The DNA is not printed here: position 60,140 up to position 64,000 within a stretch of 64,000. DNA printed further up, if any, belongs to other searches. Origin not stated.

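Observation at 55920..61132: Tandem giant T9SS cargo paralogs share a nucleotide-identical ~841-bp 3' module with a sharp boundary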

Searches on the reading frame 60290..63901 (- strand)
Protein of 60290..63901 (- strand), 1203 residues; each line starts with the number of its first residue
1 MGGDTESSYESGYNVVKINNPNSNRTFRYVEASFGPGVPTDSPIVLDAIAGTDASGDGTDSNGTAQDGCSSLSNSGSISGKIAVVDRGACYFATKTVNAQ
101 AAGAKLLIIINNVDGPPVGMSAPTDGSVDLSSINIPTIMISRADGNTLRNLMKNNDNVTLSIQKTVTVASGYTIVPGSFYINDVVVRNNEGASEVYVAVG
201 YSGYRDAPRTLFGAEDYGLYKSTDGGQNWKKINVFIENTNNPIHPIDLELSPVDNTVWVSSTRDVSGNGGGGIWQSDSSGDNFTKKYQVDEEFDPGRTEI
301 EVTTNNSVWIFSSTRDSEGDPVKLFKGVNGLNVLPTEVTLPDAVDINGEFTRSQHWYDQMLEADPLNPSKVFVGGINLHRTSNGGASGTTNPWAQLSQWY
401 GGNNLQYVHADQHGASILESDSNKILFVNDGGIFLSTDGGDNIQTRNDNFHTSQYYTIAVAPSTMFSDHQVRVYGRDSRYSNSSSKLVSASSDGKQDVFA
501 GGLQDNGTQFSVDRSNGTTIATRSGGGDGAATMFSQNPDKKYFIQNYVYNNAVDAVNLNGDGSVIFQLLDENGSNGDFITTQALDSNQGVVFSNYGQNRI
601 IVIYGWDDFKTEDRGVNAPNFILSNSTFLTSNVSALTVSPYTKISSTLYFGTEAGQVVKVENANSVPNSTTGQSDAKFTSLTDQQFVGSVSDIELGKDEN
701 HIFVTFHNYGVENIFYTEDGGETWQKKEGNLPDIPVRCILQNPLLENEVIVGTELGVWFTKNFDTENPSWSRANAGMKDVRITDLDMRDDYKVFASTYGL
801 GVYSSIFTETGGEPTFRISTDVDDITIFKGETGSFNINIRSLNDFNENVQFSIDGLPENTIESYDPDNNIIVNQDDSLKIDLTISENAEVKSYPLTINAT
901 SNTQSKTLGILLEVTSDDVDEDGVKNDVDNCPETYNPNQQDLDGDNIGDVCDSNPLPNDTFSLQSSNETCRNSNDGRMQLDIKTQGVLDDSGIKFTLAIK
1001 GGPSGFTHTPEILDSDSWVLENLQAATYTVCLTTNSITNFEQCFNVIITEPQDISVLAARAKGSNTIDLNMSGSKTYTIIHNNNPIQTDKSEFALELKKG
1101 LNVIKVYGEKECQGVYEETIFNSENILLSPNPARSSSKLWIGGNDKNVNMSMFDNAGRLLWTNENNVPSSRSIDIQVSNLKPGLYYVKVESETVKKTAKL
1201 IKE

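Call 7: search_protein_families(library=pfam, proteins=[window:60290-63901:-], max_evalue=0.01)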
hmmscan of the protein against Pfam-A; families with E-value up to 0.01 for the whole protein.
window:60290-63901:- (1203 aa): 4 families
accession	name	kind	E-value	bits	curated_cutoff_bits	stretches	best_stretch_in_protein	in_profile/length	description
PF02225.27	PA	-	2.2e-18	66.6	23.9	1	66-148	10-95/95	PA domain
PF18962.6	Por_Secre_tail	-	1.3e-09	38.6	27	1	1130-1201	3-74/75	Secretion system C-terminal sorting domain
PF02412.23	TSP_3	-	5.8e-06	26.3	25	1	917-939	14-36/36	Thrombospondin type 3 repeat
PF02012.26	BNR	-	2.6e-05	24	27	0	715-726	1-12/12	BNR/Asp-box repeat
